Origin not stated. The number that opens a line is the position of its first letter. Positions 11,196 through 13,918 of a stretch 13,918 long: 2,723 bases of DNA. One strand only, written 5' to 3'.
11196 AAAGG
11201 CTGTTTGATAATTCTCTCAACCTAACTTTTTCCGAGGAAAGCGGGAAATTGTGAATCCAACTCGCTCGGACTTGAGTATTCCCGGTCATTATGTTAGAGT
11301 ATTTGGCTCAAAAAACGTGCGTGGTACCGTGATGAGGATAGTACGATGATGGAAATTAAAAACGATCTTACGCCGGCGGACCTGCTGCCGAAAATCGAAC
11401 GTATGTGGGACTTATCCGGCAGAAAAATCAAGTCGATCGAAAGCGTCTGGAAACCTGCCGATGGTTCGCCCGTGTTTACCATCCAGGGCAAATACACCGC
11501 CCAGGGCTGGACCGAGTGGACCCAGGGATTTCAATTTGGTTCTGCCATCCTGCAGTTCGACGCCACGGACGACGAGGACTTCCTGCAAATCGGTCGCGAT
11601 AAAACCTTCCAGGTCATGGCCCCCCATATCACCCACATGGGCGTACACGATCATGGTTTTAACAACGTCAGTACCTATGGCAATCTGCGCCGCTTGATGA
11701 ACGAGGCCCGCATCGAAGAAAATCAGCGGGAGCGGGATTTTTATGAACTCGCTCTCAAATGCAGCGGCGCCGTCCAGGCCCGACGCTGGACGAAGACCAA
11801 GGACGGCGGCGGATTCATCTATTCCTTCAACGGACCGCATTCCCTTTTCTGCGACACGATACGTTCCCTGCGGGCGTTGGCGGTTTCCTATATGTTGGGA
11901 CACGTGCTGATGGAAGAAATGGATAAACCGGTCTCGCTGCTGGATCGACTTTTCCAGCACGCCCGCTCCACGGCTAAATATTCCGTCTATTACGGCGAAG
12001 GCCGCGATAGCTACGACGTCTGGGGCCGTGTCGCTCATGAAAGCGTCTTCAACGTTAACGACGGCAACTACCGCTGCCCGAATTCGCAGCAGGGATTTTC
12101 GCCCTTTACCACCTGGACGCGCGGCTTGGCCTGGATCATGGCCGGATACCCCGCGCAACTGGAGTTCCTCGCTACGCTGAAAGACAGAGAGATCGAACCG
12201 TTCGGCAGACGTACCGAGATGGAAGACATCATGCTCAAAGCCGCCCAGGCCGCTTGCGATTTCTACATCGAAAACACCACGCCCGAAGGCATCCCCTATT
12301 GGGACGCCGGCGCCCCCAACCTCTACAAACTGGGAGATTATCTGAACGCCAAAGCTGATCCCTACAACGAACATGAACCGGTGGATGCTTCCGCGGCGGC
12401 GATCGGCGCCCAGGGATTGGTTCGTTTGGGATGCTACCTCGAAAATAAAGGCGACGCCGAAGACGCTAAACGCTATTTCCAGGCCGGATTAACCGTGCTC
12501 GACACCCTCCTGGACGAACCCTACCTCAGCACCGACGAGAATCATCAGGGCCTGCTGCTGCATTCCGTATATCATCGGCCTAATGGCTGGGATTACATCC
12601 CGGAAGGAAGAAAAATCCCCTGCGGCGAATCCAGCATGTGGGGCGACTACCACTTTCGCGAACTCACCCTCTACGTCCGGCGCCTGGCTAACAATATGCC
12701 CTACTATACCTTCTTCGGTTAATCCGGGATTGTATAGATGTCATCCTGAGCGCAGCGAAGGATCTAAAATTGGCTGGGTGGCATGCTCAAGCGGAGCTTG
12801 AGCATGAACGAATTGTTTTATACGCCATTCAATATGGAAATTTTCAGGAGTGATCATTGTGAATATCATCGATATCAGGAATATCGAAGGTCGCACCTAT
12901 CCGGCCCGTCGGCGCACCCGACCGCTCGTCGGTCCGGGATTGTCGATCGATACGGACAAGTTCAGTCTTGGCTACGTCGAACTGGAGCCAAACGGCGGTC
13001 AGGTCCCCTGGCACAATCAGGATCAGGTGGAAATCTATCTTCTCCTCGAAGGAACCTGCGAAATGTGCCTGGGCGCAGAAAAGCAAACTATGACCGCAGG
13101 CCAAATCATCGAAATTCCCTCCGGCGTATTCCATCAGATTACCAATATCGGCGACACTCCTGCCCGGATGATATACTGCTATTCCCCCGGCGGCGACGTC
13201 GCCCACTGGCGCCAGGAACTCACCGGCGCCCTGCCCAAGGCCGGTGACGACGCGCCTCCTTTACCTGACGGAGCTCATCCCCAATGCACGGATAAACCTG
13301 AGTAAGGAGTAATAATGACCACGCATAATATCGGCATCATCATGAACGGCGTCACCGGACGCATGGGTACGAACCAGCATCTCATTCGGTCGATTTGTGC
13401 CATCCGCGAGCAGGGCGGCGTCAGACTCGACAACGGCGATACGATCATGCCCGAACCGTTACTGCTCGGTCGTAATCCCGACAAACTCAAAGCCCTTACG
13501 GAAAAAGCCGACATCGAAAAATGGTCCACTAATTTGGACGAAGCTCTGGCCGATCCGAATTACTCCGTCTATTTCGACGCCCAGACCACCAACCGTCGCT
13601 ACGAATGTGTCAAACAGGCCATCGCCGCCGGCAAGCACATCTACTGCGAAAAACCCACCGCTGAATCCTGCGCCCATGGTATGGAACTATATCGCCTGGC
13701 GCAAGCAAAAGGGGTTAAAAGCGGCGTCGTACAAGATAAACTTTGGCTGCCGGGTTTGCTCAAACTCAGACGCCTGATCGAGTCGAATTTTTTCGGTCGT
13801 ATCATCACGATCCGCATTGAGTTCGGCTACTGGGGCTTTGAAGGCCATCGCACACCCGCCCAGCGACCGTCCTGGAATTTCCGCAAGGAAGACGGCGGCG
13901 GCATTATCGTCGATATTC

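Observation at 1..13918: Locus organisation matches the oxidative '3-keto-glycoside' route of glycoside breakdown, but with non-canonical accessory enzymes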

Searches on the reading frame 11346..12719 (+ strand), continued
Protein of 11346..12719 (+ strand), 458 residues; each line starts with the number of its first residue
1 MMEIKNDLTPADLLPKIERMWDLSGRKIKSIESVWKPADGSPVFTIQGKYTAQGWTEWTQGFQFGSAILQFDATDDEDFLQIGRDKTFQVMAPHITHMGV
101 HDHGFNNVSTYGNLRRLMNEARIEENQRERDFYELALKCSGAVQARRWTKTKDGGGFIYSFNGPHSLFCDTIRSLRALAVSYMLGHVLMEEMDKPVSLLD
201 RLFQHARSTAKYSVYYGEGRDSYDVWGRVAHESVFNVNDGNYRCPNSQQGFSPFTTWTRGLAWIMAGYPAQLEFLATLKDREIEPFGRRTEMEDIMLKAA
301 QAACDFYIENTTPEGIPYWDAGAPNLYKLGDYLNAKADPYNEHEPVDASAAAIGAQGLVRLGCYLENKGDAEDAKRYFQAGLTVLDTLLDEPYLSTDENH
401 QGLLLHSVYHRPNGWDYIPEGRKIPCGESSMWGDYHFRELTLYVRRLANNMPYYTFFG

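Call 86: search_protein_families(library=ncbifam, proteins=[L019:1328-2413:+, L021:3030-4028:+, L021:7415-8677:+], max_evalue=0.00001)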
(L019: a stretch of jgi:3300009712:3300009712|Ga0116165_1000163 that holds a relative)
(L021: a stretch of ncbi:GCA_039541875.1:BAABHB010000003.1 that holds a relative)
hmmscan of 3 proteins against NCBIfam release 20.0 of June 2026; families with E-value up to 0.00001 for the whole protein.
L019:1328-2413:+ (362 aa): 13 families
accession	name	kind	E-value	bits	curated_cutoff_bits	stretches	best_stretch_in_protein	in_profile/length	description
NF041633.1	trifunc_aldol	exception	1.8e-77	261.1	700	1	14-362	243-580/580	KHG/KDPG aldolase/sugar kinase fusion protein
NF041332.1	KDG_KDGal_kin_Halo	equivalog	3.5e-38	131.8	440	1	32-361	22-319/320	bifunctional 2-dehydro-3-deoxygluconokinase/2-dehydro-3-deoxygalactonokinase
TIGR04382.1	myo_inos_iolC_N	equivalog_domain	3.4e-27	95.5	300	1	31-337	22-292/309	5-dehydro-2-deoxygluconokinase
NF040938.1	KDG_KDGal_kin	equivalog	5.1e-23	81.6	400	1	31-239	18-213/305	bifunctional 2-dehydro-3-deoxygluconokinase/2-dehydro-3-deoxygalactonokinase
NF006957.1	PRK09434.1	equivalog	1.6e-08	34.4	450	1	146-341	120-293/302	fructokinase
NF052444.1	DhDoxglucKinKdgK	equivalog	3.2e-07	30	400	1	150-341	132-296/303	2-dehydro-3-deoxygluconokinase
NF053626.1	RibKinHalex1628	equivalog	1e-06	28.5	330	1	283-353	219-291/293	ATP-dependent ribose-1-phosphate kinase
NF041134.1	R1P_kin_Thcocales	equivalog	1.8e-06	27.6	500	0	293-328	221-256/291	ADP-dependent ribose-1-phosphate kinase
NF047869.1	myo_kin_aldol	exception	4.6e-06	25.3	600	0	291-335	268-312/586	bifunctional 5-dehydro-2-deoxygluconokinase/5-dehydro-2-deoxyphosphogluconate aldolase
NF049991.1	TagKinase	equivalog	7.5e-06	24.9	420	0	261-342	222-303/321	tagatose kinase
TIGR03828.1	pfkB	equivalog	7.6e-06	25.2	292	0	283-339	230-286/305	1-phosphofructokinase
NF007068.0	PRK09513.1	equivalog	8.4e-06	25.2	432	0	279-334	229-285/312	1-phosphofructokinase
TIGR03168.1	1-PFK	subfamily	1e-05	24.7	216.4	0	284-339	231-286/305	hexose kinase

L021:3030-4028:+ (333 aa): 11 families
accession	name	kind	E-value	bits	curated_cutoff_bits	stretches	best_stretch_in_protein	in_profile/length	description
TIGR02198.1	rfaE_dom_I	equivalog_domain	1.6e-36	126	345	1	10-324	2-306/315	D-glycero-beta-D-manno-heptose-7-phosphate kinase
NF008454.0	PRK11316.1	equivalog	4e-25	88.4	521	1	10-324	5-304/475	bifunctional D-glycero-beta-D-manno-heptose-7-phosphate kinase/D-glycero-beta-D-manno-heptose 1-phosphate adenylyltransferase HldE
TIGR02152.1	D_ribokin_bact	equivalog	1.1e-16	61.1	299.65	1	230-323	200-293/298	ribokinase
TIGR03168.1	1-PFK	subfamily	1.9e-13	50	216.4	1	45-326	22-295/305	hexose kinase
TIGR03828.1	pfkB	equivalog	2.1e-12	46.7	292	1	44-326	21-295/305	1-phosphofructokinase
NF008353.0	PRK11142.1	equivalog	2.4e-10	40.4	341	1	244-326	217-299/307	ribokinase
NF006957.1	PRK09434.1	equivalog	8.7e-09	35.3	450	0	243-299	213-268/302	fructokinase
NF007321.0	PRK09813.1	equivalog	8.5e-08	32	247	0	242-314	186-257/261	fructoselysine 6-kinase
NF049991.1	TagKinase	equivalog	1.2e-07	30.8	420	1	245-326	229-311/321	tagatose kinase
NF053626.1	RibKinHalex1628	equivalog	3.8e-07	29.9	330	0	241-331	201-292/293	ATP-dependent ribose-1-phosphate kinase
TIGR04382.1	myo_inos_iolC_N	equivalog_domain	1.8e-06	27.5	300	0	240-317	218-295/309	5-dehydro-2-deoxygluconokinase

L021:7415-8677:+ (421 aa): 3 families
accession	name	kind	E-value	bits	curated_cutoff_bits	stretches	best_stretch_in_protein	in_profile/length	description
NF041848.1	celb_epim_EpiA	equivalog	1.4e-50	172.6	800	2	8-223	12-229/405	cellobiose 2-epimerase EpiA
NF052547.1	AcylGsamEpipAGE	equivalog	3.3e-29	102.1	600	2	8-158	3-151/384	n-acyl-d-glucosamine 2-epimerase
NF051846.1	ManIsomPseudo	equivalog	4.1e-14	52.3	600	1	34-388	27-364/401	D-mannose isomerase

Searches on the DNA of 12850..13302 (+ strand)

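Call 96: search_dna_similar(query=L034:8992-12733:+, collection=plasmids, mode=near, max_rows=40)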
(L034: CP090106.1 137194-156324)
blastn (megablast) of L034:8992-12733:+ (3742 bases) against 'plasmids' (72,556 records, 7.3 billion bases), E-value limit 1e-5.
Records with a match: 34; places in all: 35; records where one place covers at least 80% of the query: 19.
Best place of each record, by identity: >=99% 1; 95-99% 3; 80-90% 15; 60-80% 15.
By first word of the organism name: Sinorhizobium 18; Rhizobium 8; Chelatococcus 2; Paracoccus 2; Pararhizobium 1; Pseudoroseomonas 1; Nitratireductor 1; Azospirillum 1.
By predicted mobility (MOB-suite, as given by PLSDB): non-mobilizable 22; conjugative 9; mobilizable 3.
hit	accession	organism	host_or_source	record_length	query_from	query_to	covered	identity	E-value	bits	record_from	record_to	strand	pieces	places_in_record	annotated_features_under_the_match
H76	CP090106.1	Sinorhizobium meliloti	Medicago,Cell culture,Plant nodule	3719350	1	3742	100%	100.0%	0e+0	6911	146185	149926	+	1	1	mandelate racemase | dihydrodipicolinate synthase family protein | Gfo/Idh/MocA family oxidoreductase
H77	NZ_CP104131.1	Sinorhizobium sp. K101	Phaseolus vulgaris,cell ...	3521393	1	3742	100%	95.2%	0e+0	5917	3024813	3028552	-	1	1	none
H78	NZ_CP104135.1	Sinorhizobium sp. C101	Phaseolus vulgaris,cell ...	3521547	1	3742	100%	95.2%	0e+0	5917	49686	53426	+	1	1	none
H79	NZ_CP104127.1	Sinorhizobium sp. M103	Phaseolus vulgaris,cell ...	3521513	1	3742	100%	95.2%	0e+0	5917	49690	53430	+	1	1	none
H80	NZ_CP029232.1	Sinorhizobium fredii CCBAU 45436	Glycine max,cell culture,plant root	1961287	1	3726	100%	84.5%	0e+0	3661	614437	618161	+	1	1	record has no annotation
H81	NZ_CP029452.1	Sinorhizobium fredii CCBAU 25509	Glycine soja,cell culture,plant root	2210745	1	3726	100%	84.5%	0e+0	3661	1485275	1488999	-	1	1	record has no annotation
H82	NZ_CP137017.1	Sinorhizobium fredii GR64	Phaseolus vulgaris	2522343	1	3726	100%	84.2%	0e+0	3613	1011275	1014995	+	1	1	record has no annotation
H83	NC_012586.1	Sinorhizobium fredii NGR234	-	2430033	1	3726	100%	84.1%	0e+0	3578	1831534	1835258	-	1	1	record has no annotation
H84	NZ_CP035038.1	Sinorhizobium fredii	single cell,soil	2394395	1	3726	100%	84.1%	0e+0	3578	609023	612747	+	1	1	none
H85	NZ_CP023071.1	Sinorhizobium fredii CCBAU 83666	G.max,nodule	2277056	1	3726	100%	84.0%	0e+0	3561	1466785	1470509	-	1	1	record has no annotation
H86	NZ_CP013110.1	Sinorhizobium americanum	Vachellia farnesiana,cell culture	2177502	1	3734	100%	83.5%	0e+0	3458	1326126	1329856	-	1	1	record has no annotation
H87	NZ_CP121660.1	Sinorhizobium terangae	Desmanthus virgatus,cell culture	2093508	1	3733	100%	83.4%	0e+0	3439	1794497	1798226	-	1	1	none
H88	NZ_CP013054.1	Sinorhizobium americanum CCGM7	Phaseolus vulgaris,root nodules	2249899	1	3734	100%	83.1%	0e+0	3380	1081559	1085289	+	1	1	none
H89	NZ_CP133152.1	Sinorhizobium chiapasense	Acaciella angustissima,cell culture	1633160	1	3733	100%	83.1%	0e+0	3373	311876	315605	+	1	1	none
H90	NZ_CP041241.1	Sinorhizobium mexicanum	Acaciella angustissima,cell culture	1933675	1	3724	100%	83.1%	0e+0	3373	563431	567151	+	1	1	none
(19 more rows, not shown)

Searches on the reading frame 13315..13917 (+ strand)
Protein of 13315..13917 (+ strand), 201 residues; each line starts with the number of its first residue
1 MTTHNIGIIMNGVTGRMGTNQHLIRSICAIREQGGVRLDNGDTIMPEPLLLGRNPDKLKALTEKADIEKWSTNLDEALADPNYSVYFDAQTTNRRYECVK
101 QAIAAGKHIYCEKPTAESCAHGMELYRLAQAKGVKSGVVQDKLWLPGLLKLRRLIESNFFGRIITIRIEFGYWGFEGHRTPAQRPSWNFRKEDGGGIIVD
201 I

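Call 7: search_protein_families(library=pfam, proteins=[window:13315-13917:+], max_evalue=0.01)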
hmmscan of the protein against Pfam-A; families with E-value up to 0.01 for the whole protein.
window:13315-13917:+ (201 aa): 2 families
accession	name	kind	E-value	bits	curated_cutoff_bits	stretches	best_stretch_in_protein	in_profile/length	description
PF01408.29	GFO_IDH_MocA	-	1.4e-10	42.3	24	1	51-137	32-117/120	Oxidoreductase family, NAD-binding Rossmann fold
PF22725.1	GFO_IDH_MocA_C3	-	3.5e-07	30.7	27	1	149-201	2-49/124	GFO/IDH/MocA C-terminal domain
